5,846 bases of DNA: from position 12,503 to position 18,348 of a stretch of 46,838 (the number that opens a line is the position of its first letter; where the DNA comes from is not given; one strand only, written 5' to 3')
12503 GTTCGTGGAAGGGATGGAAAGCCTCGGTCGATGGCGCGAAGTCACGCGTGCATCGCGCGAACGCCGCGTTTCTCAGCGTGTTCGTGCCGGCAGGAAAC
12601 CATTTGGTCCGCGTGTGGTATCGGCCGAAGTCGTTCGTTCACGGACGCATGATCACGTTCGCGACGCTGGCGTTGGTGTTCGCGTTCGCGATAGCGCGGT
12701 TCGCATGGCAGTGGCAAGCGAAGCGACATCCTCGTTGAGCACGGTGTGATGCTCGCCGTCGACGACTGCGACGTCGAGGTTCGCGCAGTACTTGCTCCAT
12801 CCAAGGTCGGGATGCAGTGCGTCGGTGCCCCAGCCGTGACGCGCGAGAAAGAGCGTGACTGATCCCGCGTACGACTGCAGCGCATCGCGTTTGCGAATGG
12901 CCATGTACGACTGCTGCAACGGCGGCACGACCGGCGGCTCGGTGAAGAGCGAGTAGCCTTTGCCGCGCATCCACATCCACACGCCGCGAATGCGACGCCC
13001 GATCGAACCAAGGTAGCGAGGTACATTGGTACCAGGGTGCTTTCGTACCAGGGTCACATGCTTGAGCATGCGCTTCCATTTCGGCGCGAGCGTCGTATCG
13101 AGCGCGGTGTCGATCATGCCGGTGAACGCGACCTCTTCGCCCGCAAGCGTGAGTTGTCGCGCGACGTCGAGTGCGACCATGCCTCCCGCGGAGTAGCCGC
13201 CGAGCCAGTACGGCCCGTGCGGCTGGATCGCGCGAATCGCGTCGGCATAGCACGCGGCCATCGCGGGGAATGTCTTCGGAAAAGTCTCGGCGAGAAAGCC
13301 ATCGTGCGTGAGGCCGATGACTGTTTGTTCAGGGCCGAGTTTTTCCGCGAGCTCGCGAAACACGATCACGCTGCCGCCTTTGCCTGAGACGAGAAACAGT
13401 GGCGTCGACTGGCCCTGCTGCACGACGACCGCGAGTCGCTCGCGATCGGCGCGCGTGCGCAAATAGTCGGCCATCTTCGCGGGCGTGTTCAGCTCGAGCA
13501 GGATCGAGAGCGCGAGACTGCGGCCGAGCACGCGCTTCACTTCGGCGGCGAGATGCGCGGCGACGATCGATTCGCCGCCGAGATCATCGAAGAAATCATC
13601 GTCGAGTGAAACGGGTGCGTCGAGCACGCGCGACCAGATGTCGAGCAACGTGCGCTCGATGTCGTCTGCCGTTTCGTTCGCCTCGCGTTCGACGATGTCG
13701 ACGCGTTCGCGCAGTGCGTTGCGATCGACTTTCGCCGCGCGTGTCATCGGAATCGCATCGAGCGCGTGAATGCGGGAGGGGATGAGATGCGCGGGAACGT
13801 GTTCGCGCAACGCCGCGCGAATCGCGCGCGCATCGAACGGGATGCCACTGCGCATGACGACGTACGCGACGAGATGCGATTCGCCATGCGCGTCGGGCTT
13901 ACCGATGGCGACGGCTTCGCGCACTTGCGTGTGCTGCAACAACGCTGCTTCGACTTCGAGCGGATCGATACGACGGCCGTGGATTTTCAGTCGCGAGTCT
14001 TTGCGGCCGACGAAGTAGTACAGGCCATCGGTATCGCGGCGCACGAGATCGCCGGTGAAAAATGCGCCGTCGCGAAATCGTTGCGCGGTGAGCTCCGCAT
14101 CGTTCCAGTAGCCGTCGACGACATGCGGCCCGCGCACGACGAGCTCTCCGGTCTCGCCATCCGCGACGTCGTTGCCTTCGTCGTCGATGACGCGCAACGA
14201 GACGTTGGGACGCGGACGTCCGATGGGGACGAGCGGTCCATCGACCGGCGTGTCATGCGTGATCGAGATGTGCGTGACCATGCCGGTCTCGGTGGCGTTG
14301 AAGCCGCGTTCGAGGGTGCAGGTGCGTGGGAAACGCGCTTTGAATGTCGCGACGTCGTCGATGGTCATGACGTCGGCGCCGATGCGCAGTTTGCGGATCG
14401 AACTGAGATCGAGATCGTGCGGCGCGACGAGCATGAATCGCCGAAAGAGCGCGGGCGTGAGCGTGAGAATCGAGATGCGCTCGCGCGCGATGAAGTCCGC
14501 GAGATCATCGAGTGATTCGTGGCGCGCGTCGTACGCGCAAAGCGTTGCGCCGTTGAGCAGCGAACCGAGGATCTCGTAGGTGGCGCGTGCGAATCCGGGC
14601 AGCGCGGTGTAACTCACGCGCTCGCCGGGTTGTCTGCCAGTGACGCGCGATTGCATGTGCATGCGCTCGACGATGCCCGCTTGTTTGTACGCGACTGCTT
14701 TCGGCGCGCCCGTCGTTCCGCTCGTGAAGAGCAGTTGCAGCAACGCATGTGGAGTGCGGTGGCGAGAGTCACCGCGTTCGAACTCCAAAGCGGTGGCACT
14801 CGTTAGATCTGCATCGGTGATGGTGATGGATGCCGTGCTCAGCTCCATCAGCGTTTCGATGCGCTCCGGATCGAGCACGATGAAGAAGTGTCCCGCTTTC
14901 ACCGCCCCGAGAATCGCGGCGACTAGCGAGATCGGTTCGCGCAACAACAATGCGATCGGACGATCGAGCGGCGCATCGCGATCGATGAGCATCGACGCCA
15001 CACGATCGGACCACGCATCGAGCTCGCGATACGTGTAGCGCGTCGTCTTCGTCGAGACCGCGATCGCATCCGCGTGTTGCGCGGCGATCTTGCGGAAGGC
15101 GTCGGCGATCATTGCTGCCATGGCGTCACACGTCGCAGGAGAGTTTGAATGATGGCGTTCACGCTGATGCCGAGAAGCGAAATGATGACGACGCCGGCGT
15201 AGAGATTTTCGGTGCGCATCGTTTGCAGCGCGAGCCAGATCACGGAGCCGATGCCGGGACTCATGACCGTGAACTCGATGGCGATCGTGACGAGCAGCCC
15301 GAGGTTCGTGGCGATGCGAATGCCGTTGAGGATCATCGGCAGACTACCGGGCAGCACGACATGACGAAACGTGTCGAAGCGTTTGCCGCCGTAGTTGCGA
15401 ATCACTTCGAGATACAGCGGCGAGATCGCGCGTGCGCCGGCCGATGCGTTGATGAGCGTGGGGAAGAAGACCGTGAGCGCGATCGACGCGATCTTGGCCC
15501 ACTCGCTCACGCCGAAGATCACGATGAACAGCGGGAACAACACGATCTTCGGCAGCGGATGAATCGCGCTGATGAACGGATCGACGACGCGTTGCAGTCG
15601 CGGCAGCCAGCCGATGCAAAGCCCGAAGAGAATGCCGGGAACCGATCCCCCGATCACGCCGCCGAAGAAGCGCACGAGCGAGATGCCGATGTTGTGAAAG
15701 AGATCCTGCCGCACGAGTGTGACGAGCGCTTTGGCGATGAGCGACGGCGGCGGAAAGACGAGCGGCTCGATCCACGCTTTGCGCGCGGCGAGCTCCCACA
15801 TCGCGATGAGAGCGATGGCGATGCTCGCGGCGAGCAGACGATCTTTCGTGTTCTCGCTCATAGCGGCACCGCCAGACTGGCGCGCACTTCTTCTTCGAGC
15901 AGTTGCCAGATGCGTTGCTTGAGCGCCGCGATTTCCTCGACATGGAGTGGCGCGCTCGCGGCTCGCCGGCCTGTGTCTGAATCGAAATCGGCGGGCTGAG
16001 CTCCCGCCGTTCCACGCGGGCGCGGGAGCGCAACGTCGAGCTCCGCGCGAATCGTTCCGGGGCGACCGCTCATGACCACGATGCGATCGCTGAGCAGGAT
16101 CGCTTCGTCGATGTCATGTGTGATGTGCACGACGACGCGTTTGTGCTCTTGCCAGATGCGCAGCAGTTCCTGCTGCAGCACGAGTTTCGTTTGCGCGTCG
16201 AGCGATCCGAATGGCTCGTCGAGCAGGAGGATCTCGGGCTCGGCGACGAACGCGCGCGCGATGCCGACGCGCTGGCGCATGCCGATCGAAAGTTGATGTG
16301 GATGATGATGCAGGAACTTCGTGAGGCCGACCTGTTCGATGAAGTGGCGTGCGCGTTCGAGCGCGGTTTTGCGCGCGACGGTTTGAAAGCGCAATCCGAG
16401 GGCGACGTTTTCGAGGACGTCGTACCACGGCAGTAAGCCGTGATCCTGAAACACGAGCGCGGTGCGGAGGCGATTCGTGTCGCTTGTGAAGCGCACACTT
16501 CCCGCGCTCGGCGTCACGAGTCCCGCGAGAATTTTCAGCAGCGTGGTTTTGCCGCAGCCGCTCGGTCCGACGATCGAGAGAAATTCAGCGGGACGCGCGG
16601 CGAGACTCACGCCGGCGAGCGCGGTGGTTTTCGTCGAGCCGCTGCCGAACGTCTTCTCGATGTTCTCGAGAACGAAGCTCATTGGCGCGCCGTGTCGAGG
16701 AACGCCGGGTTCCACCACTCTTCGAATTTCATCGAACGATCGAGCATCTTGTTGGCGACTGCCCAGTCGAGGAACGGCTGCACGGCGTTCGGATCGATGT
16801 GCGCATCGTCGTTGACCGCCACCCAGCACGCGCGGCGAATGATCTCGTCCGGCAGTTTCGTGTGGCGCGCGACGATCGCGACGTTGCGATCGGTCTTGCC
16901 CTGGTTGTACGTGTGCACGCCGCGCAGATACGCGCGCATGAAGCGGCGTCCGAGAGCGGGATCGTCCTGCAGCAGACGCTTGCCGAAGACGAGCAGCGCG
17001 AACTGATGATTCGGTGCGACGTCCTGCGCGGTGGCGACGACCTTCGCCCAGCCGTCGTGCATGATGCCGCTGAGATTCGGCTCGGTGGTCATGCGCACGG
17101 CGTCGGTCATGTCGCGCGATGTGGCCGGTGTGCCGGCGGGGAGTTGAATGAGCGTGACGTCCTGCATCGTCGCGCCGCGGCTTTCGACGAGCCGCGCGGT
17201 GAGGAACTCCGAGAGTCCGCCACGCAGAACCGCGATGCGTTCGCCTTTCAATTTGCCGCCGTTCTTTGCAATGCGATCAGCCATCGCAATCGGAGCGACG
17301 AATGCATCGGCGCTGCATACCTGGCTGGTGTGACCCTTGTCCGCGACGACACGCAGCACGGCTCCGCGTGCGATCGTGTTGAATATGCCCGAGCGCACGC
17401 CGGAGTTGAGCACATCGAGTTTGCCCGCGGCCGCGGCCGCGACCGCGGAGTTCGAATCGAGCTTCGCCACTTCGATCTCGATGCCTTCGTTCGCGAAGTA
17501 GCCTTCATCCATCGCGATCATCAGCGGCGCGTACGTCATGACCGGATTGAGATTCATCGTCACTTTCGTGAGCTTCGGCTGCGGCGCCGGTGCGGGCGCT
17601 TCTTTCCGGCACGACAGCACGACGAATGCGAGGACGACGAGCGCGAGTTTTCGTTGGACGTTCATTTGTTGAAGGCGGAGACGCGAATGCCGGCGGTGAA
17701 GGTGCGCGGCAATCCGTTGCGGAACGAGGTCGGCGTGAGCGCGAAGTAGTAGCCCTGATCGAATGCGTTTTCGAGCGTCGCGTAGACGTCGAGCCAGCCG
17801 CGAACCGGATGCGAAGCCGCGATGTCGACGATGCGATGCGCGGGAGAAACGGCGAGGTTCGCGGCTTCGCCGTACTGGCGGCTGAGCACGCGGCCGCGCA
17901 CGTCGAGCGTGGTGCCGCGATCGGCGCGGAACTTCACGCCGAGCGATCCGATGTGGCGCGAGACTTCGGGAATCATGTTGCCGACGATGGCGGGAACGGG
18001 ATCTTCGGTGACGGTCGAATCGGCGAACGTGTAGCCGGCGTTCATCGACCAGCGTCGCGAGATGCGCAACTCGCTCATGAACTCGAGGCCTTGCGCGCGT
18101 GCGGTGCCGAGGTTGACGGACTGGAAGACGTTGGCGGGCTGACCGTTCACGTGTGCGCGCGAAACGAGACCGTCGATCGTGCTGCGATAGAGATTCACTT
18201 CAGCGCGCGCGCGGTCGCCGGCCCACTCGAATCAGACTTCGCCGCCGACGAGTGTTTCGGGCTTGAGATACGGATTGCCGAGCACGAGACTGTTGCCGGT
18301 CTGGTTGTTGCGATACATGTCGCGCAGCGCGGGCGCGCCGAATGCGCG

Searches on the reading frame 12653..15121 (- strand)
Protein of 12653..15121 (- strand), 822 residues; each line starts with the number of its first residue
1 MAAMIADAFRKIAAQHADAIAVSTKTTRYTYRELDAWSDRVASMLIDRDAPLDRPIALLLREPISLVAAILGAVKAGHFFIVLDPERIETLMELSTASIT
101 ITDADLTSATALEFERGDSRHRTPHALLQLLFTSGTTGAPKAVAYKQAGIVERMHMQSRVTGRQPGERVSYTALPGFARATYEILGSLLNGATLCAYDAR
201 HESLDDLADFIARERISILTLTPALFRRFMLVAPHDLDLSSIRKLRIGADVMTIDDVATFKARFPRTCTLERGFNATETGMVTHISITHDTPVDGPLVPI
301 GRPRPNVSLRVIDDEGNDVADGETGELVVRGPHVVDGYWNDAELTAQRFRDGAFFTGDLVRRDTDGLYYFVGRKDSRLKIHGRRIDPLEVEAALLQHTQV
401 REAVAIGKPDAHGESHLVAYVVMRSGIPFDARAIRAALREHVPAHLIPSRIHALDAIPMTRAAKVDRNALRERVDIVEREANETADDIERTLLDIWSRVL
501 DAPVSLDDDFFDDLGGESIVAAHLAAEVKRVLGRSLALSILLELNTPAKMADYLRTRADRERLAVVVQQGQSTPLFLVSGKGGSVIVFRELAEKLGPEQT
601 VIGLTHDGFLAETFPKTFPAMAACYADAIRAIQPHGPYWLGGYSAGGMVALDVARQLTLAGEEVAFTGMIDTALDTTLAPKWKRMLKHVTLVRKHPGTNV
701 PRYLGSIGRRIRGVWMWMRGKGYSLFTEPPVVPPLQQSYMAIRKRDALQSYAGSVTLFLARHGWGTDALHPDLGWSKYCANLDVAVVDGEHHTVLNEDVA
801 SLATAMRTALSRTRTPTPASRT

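Call 24: search_protein_families(library=pfam, proteins=[window:12653-15121:-], max_evalue=0.0001)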
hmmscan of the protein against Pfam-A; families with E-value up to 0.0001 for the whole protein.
window:12653-15121:- (822 aa): 4 families
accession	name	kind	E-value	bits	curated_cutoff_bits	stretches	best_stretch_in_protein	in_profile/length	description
PF00501.34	AMP-binding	-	4.7e-57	194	29.9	1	9-339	1-384/384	AMP-binding enzyme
PF00975.26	Thioesterase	-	2.4e-24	87.2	26.4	1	574-677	2-107/226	Thioesterase domain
PF13193.12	AMP-binding_C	-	5.4e-15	56.5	24.5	1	389-464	1-76/76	AMP-binding enzyme C-terminal domain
PF00550.31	PP-binding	-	2.6e-13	50.5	20.8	1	491-554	2-67/67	Phosphopantetheine attachment site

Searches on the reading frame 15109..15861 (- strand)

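Call 24: search_protein_families(library=pfam, proteins=[window:15109-15861:-], max_evalue=0.0001)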
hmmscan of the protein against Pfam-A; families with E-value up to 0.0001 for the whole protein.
window:15109-15861:- (250 aa): 1 family
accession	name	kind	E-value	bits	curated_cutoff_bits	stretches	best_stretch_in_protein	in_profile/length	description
PF00528.27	BPD_transp_1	-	2.1e-23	83.5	26.4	1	76-245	1-178/184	Binding-protein-dependent transport system inner membrane component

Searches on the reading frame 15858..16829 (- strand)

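Call 24: search_protein_families(library=pfam, proteins=[window:15858-16829:-], max_evalue=0.0001)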
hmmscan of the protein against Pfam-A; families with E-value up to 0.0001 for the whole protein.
window:15858-16829:- (323 aa): 3 families
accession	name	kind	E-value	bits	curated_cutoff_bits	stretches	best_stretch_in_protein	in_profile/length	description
PF00005.33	ABC_tran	-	9.2e-31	107.7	25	1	72-207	2-136/137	ABC transporter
PF03215.21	Rad17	-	8.4e-06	26.3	23.8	1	69-105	33-69/186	Rad17 P-loop domain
PF13304.12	AAA_21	-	1e-05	26.2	27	0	85-123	3-56/304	AAA domain, putative AbiEii toxin, Type IV TA system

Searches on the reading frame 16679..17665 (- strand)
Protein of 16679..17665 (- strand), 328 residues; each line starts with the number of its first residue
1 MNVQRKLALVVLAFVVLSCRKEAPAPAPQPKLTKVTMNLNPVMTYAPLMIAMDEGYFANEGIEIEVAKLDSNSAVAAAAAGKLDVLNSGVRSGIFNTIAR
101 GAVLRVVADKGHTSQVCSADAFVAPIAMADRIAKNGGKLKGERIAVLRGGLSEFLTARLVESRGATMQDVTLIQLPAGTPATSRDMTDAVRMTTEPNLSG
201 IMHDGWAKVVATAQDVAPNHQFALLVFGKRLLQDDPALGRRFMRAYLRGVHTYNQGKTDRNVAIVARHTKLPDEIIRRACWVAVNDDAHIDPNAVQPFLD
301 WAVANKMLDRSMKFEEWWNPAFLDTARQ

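Call 24: search_protein_families(library=pfam, proteins=[window:16679-17665:-], max_evalue=0.0001)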
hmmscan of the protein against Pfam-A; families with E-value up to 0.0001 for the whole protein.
window:16679-17665:- (328 aa): 2 families
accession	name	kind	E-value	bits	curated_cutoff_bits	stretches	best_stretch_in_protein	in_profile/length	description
PF09084.16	NMT1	-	7.8e-14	52.5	20.5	1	45-251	4-207/216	NMT1/THI5 like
PF13379.11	NMT1_2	-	8.4e-11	42.6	24.7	1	29-263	2-248/252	NMT1-like family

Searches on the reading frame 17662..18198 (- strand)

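Call 24: search_protein_families(library=pfam, proteins=[window:17662-18198:-], max_evalue=0.0001)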
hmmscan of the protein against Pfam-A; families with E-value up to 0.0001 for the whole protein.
window:17662-18198:- (178 aa): 1 family
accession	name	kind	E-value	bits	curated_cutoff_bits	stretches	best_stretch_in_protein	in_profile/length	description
PF00593.30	TonB_dep_Rec_b-barrel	-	7.8e-14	52.8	27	1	2-144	291-435/436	TonB dependent receptor-like, beta-barrel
